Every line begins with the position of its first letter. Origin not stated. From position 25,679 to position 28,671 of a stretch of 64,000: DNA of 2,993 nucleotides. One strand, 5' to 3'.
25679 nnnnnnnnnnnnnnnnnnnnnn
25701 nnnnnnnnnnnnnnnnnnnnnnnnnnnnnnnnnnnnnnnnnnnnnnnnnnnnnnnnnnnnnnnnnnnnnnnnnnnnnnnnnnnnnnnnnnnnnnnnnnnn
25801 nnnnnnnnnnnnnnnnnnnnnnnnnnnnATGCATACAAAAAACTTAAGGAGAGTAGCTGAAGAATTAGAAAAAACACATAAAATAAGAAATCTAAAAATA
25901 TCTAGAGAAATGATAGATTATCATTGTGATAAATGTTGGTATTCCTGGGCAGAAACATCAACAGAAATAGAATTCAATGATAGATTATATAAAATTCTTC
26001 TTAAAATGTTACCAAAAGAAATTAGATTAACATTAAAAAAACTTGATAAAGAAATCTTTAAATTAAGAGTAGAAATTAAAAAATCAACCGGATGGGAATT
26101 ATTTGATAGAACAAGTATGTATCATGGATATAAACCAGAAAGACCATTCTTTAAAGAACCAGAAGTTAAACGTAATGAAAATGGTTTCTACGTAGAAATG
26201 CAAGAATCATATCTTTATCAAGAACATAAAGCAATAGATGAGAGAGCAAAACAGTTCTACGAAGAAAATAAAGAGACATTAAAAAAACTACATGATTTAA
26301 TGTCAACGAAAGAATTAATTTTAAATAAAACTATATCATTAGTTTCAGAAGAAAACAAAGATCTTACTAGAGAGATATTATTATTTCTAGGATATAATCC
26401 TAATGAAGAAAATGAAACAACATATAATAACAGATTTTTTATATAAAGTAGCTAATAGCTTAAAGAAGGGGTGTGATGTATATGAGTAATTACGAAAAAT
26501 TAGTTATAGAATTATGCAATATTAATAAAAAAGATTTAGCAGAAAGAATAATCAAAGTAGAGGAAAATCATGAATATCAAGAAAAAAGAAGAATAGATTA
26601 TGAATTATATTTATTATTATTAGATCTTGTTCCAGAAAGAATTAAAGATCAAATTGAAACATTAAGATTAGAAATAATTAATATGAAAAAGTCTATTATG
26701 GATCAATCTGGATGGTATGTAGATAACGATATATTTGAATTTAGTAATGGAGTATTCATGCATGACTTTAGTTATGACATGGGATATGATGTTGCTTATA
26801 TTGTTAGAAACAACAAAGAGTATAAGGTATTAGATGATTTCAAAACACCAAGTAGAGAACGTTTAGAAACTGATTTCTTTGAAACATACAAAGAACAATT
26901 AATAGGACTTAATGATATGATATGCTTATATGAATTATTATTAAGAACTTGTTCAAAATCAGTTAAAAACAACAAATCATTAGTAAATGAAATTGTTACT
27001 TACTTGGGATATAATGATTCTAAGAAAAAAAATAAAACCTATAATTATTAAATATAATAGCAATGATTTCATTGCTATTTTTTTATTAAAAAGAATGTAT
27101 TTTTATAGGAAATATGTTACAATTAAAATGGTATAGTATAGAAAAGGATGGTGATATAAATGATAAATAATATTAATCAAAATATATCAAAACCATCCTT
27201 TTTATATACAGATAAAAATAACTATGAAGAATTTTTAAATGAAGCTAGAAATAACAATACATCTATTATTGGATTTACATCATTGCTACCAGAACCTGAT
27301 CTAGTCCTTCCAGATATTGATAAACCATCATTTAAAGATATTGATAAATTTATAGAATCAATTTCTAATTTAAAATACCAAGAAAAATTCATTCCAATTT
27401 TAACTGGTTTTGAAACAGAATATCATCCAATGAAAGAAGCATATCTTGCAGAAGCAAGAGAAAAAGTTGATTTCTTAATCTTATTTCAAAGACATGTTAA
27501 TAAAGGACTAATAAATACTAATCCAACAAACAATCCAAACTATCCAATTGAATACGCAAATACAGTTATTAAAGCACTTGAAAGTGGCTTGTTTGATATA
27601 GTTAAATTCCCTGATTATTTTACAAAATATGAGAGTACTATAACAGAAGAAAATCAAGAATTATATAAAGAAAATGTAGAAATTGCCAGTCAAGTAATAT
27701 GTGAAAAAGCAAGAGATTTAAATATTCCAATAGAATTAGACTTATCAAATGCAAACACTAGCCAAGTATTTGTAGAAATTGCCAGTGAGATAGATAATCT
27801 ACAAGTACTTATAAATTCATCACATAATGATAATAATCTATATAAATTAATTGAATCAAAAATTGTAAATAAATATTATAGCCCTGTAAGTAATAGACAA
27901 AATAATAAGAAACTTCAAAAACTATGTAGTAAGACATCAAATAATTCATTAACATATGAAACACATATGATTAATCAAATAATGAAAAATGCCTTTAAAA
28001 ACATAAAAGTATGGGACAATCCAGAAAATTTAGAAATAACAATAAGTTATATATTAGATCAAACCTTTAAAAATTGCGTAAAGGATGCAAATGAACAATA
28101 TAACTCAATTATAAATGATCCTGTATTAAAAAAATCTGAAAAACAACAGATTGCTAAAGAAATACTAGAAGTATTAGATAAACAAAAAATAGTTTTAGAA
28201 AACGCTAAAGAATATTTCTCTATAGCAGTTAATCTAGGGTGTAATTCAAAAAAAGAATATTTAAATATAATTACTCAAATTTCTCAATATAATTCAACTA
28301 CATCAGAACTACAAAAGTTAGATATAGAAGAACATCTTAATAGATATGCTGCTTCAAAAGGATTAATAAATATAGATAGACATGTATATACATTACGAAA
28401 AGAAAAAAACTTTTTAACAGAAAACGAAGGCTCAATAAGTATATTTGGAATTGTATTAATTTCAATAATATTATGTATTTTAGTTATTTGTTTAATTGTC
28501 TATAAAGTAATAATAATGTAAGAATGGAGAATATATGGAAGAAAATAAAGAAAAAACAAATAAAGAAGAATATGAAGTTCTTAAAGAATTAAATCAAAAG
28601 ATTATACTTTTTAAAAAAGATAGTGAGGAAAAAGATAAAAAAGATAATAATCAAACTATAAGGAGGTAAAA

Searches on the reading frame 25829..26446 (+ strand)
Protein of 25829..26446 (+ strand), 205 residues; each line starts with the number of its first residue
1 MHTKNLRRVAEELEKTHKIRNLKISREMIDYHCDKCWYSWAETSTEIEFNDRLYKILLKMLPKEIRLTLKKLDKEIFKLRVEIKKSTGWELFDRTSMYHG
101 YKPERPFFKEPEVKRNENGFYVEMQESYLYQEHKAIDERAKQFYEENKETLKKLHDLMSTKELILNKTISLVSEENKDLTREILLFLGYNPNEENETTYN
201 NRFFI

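Call 11: search_protein_families(library=pfam, proteins=[window:25829-26446:+], max_evalue=0.001)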
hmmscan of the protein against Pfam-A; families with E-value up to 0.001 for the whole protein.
window:25829-26446:+ (205 aa): 0 families

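Call 31: search_protein_families(library=pfam, proteins=[window:25829-26443:+], max_evalue=10)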
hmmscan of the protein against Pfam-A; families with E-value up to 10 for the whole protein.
window:25829-26443:+ (205 aa): 4 families
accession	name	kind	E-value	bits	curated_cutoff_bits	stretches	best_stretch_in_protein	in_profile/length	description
PF20988.2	SidF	-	0.01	14.3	27.1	1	122-162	464-505/839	Phosphoinositide phosphatase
PF19417.4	RnlA_toxin_N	-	0.018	15.7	24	0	134-155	9-30/82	RNase LS, bacterial toxin N-terminal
PF14916.11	CCDC92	-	0.15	12.3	28.3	1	61-83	14-36/57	Coiled-coil domain of unknown function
PF00831.28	Ribosomal_L29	-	3.1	8.3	24.5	1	60-82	6-28/57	Ribosomal L29 protein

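Call 49: search_protein_families(library=ncbifam, proteins=[window:25829-26443:+], max_evalue=0.01)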
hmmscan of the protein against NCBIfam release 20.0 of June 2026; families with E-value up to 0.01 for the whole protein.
window:25829-26443:+ (205 aa): 0 families

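Call 50: find_homologous_proteins(query=window:25829-26443:+, max_evalue=0.001)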
Query window:25829-26443:+ (205 aa): 2 proteins with E <= 0.001 among 313 candidates.
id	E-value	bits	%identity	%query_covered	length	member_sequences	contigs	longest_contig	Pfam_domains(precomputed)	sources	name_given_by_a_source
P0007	1.5e-128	444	99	100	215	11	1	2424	-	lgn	-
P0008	4.6e-51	191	52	99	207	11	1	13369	-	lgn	-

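Call 52: find_encoding_contigs(protein=P0008, flank=6000, max_places=4)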
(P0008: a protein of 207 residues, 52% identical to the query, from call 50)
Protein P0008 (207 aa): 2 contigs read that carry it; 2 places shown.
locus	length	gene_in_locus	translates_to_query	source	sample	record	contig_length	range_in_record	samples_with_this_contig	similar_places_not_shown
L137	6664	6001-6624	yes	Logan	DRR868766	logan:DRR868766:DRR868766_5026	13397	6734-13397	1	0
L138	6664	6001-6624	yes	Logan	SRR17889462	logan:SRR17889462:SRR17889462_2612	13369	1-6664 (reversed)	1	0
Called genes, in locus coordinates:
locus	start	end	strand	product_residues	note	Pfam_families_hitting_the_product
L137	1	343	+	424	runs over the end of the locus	PF03446:NAD_binding_2 (weak), PF03721:UDPG_MGDP_dh_N, PF03807:F420_oxidored (weak), PF00984:UDPG_MGDP_dh, PF03720:UDPG_MGDP_dh_C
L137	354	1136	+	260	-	PF02811:PHP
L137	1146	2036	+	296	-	-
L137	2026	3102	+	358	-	PF00534:Glycos_transf_1, PF13692:Glyco_trans_1_4 (weak)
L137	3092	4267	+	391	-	PF04055:Radical_SAM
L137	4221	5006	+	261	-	PF01636:APH (weak)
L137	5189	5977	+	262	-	PF01145:Band_7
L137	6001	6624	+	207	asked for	-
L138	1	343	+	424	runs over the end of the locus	PF03446:NAD_binding_2 (weak), PF03721:UDPG_MGDP_dh_N, PF03807:F420_oxidored (weak), PF00984:UDPG_MGDP_dh, PF03720:UDPG_MGDP_dh_C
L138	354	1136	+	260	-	PF02811:PHP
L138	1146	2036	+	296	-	-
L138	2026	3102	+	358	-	PF00534:Glycos_transf_1, PF13692:Glyco_trans_1_4 (weak)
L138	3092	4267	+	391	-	PF04055:Radical_SAM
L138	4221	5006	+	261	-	PF01636:APH (weak)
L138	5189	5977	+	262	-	PF01145:Band_7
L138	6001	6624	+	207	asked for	-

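Call 61: predict_structure(alignment_id=A3)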
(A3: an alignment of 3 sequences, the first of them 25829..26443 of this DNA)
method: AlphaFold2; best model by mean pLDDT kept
length: 205 residues; sequences in the alignment: 3
mean_pLDDT: 78.6   pTM: 0.77
mean pLDDT of the five models: 78.6, 77.2, 72.1, 65.2, 62.4
residues with pLDDT >= 90: 69; 70-90: 84; 50-70: 30; < 50: 22
segments of 3 or more residues with pLDDT < 50: 36-42, 105-107, 195-197, 199-205
pLDDT, mean of each block of 10 residues (from residue 1): 67 83 81 50 64 91 95 95 91 80 55 88 67 77 94 95 89 90 86 55 38
secondary structure, 60 per line:
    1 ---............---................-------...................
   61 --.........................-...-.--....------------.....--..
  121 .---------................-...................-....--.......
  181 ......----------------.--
elements in order: H4-15 H19-34 H42-60 H63-87 E89-91 E96-99 E112-116 E119-121 H131-146 H148-166 H168-171 H174-186

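Call 65: fold_search(model_id=the predicted structure, library=pdb)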
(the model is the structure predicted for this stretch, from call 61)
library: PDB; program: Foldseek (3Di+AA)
matches with E <= 10: 41; with E <= 0.001: 0
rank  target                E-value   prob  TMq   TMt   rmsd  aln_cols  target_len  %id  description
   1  9kce_B                9.6e-01  0.04  0.14  0.07  21.6       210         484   13  Crystal Structure of the ATP analog-bound closed state of Thermotoga maritima MutS2 (released 2025-09-10)
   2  7pqx_A                1.1e+00  0.06  0.20  0.09  19.6       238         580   12  Structure of CtAtm1 in the inward-facing open conformation (released 2022-08-10)
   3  9kce_A                2.0e+00  0.04  0.19  0.09  20.4       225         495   12  Crystal Structure of the ATP analog-bound closed state of Thermotoga maritima MutS2 (released 2025-09-10)
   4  7aqc_R                2.0e+00  0.04  0.15  0.07  21.1       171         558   12  Structure of the bacterial RQC complex (Decoding State) (released 2020-11-25)
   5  8iyj_B5               2.2e+00  0.06  0.17  0.17  23.5       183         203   14  Cryo-EM structure of the 48-nm repeat doublet microtubule from mouse sperm (released 2023-07-05)
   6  7pro_A                2.3e+00  0.04  0.19  0.09  19.4       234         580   12  Structure of CtAtm1 in the inward-open with Glutathione-complexed [2Fe-2S] cluster bound (released 2022-08-10)
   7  4mrn_B                2.4e+00  0.03  0.15  0.07  20.4       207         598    9  Structure of a bacterial Atm1-family ABC transporter (released 2014-03-19)
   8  7vgf_A                2.6e+00  0.04  0.18  0.08  19.5       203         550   10  cryo-EM structure of AMP-PNP bound human ABCB7 (released 2022-02-16)
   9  6pam_C                2.9e+00  0.03  0.17  0.08  18.5       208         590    9  Structure of a bacterial Atm1-family ABC transporter with MgADP bound (released 2020-06-24)
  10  8c3y                  3.0e+00  0.08  0.21  0.07   8.0       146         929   12  HB3VAR03 apo headstructure (PfEMP1 A) (released 2023-08-02)
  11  9g3z_B                3.0e+00  0.05  0.19  0.08  16.4       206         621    8  Structure of the Open gamma-Tubulin Ring Complex from Pig Brain (released 2024-10-02)
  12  8iyj_U9               3.2e+00  0.04  0.17  0.19  22.5       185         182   14  Cryo-EM structure of the 48-nm repeat doublet microtubule from mouse sperm (released 2023-07-05)
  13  7psl_A                3.2e+00  0.03  0.15  0.07  20.9       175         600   12  S. cerevisiae Atm1 in MSP1D1 nanodiscs in nucleotide-free state (released 2021-12-29)
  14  7as8_0                4.0e+00  0.03  0.15  0.07  23.0       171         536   15  Bacillus subtilis ribosome quality control complex state B. Ribosomal 50S subunit with P-tRNA, RqcH, and RqcP/YabO (released 2020-12-09)
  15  5sxa_B                4.0e+00  0.02  0.15  0.14  21.9       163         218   12  Crystal Structure of PI3Kalpha in complex with fragment 10 (released 2017-02-15)
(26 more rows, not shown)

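Call 66: search_protein_representatives(alignment_id=A3)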
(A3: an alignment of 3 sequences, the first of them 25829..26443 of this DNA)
Query: 3 sequences, 204 profile positions. Proteins with E-value up to 0.001 (for the whole library): 81; up to 1e-10: 31; up to 1e-30: 4. The best 81 are listed.
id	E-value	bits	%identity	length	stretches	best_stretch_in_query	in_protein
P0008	1.0e-100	351.7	-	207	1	1-204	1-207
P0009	1.0e-64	234.2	-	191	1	2-199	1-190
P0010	5.1e-48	179.7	-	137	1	1-104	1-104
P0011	1.2e-37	145.8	-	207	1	3-203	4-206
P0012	2.7e-22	95.6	-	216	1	5-194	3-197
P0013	1.0e-21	93.7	-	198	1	4-195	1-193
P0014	2.9e-21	92.3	-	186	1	10-195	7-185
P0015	3.8e-21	91.9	-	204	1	9-197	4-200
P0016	1.4e-20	90.0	-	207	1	9-199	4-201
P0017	1.7e-19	86.5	-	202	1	9-197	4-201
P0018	1.8e-19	86.4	-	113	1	101-202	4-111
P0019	2.9e-19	85.8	-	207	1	5-195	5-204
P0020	2.4e-18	82.8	-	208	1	8-194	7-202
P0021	2.9e-18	82.5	-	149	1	59-190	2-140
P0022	3.3e-17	79.0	-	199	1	9-196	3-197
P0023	3.5e-17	79.0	-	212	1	9-200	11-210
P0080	2.5e-04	37.0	-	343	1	9-189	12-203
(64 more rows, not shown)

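Call 67: find_encoding_contigs(protein=P0012, flank=3000, max_places=3)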
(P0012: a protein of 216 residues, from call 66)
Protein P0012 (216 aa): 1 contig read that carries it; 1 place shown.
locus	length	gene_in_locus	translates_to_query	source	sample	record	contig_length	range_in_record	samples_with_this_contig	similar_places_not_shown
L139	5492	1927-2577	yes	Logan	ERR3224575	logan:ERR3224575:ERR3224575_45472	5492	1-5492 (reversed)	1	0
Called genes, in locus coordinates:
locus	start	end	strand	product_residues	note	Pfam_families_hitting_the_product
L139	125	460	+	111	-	-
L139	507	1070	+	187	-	-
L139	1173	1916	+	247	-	-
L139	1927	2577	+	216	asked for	-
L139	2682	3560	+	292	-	PF02811:PHP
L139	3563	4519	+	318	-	PF01041:DegT_DnrJ_EryC1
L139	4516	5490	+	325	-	?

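Call 68: search_protein_families(library=pfam, proteins=[P0011, P0012, P0013, P0015, P0016, P0019, P0023, P0080], max_evalue=0.01)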
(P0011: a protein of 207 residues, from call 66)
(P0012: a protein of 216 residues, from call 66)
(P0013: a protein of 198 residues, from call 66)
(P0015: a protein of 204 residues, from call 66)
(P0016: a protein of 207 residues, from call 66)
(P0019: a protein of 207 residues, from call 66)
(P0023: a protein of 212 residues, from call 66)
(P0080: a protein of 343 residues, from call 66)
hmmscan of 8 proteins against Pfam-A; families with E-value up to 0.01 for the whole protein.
P0011 (207 aa): 0 families

P0012 (216 aa): 0 families

P0013 (198 aa): 0 families

P0015 (204 aa): 0 families

P0016 (207 aa): 0 families

P0019 (207 aa): 0 families

P0023 (212 aa): 0 families

P0080 (343 aa): 1 family
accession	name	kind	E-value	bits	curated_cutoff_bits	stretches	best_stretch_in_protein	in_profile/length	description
PF22411.1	Mre11_2nd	-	0.0099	16.3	27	0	295-319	1-24/59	Mre11 nuclease, second domain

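Call 69: find_encoding_contigs(protein=P0011, flank=3000, max_places=2)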
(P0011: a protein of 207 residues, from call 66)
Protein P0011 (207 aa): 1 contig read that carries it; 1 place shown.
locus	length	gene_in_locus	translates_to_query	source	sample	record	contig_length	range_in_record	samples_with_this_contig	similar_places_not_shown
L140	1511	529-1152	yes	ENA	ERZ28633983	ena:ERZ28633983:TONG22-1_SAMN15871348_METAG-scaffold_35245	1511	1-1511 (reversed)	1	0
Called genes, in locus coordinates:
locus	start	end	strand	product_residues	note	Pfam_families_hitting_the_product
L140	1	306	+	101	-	?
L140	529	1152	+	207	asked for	-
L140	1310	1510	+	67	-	?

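Call 70: find_encoding_contigs(protein=P0013, flank=3000, max_places=2)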
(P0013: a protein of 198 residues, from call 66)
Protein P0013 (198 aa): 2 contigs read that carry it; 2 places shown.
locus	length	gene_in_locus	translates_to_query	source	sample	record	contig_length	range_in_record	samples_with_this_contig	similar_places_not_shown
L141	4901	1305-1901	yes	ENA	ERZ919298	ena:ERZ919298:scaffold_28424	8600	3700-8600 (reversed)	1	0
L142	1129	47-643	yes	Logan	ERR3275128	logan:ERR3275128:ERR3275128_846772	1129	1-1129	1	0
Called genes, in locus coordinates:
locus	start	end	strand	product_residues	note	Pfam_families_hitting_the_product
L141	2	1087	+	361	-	?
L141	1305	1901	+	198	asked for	-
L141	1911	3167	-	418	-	PF07787:TMEM43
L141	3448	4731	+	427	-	PF08903:DUF1846, PF20921:DUF1846_C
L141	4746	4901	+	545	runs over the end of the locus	PF00754:F5_F8_type_C (weak), PF22633:F5_F8_type_C_2 (faint), PF02366:PMT, PF13231:PMT_2, PF16192:PMT_4TMC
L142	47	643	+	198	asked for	-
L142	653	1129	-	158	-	?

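Call 71: find_encoding_contigs(protein=P0015, flank=3000, max_places=2)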
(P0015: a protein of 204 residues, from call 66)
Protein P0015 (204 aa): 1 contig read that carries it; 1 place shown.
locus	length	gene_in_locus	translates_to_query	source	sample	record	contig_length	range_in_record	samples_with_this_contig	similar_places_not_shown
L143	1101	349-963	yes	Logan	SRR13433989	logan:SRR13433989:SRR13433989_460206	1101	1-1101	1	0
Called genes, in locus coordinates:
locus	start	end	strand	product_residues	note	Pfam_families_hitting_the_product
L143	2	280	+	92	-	?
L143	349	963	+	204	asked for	-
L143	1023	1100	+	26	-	?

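Call 72: find_encoding_contigs(protein=P0019, flank=3000, max_places=2)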
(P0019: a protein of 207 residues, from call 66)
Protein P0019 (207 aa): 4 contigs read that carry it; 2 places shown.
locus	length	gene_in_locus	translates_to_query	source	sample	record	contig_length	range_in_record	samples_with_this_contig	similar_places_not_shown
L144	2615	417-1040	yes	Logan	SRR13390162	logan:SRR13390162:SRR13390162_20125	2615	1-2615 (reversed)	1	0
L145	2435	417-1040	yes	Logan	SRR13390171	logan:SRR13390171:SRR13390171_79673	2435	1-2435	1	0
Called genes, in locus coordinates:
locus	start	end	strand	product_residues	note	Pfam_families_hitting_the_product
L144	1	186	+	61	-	?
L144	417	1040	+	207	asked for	-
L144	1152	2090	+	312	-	PF06144:DNA_pol3_delta, PF21694:DNA_pol3_delta_C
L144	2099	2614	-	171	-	?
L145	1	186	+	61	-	?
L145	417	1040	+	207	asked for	-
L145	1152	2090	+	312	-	PF06144:DNA_pol3_delta, PF21694:DNA_pol3_delta_C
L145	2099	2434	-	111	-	?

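Call 88: search_protein_families(library=phrogs, proteins=[window:25829-26443:+], max_evalue=0.001)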
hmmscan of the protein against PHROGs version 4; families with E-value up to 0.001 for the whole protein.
window:25829-26443:+ (205 aa): 0 families

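Call 93: search_protein_families(library=padloc, proteins=[window:25829-26443:+], max_evalue=0.001)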
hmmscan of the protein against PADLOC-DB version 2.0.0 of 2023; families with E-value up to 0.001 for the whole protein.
window:25829-26443:+ (205 aa): 0 families

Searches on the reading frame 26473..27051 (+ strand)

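Call 11: search_protein_families(library=pfam, proteins=[window:26473-27051:+], max_evalue=0.001)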
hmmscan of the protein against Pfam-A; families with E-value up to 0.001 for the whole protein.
window:26473-27051:+ (192 aa): 0 families

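Call 31: search_protein_families(library=pfam, proteins=[window:26473-27048:+], max_evalue=10)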
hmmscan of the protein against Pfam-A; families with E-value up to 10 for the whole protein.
window:26473-27048:+ (192 aa): 2 families
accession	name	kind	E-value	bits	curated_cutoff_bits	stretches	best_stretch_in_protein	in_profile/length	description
PF12012.13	DUF3504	-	0.0051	17.3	29.7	2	133-169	89-125/162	Domain of unknown function (DUF3504)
PF02346.21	Vac_Fusion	-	1.2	9.3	24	0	20-80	3-56/56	Chordopoxvirus multifunctional envelope protein A27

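Call 49: search_protein_families(library=ncbifam, proteins=[window:26473-27048:+], max_evalue=0.01)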
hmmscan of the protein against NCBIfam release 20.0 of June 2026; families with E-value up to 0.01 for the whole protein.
window:26473-27048:+ (192 aa): 0 families

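Call 88: search_protein_families(library=phrogs, proteins=[window:26473-27048:+], max_evalue=0.001)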
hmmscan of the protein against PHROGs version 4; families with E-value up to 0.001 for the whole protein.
window:26473-27048:+ (192 aa): 0 families

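Call 93: search_protein_families(library=padloc, proteins=[window:26473-27048:+], max_evalue=0.001)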
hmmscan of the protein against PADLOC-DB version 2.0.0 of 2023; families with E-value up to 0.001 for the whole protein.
window:26473-27048:+ (192 aa): 0 families

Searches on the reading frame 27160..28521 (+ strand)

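Call 11: search_protein_families(library=pfam, proteins=[window:27160-28521:+], max_evalue=0.001)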
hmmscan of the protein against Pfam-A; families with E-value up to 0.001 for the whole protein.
window:27160-28521:+ (453 aa): 1 family
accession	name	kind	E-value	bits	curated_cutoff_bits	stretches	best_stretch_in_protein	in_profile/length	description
PF02811.25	PHP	-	0.00058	20.7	26.4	0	20-175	15-151/164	PHP domain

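Call 49: search_protein_families(library=ncbifam, proteins=[window:27160-28518:+], max_evalue=0.01)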
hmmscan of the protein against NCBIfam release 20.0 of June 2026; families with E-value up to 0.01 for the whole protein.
window:27160-28518:+ (453 aa): 1 family
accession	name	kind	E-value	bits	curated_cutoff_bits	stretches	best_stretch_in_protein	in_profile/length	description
NF005596.0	PRK07328.1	subfamily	3.2e-07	30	202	1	22-176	20-186/269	histidinol-phosphatase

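Call 88: search_protein_families(library=phrogs, proteins=[window:27160-28518:+], max_evalue=0.001)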
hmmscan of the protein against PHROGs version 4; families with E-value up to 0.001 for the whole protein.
window:27160-28518:+ (453 aa): 0 families

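Call 93: search_protein_families(library=padloc, proteins=[window:27160-28518:+], max_evalue=0.001)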
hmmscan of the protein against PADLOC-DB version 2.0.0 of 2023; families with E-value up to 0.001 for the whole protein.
window:27160-28518:+ (453 aa): 0 families
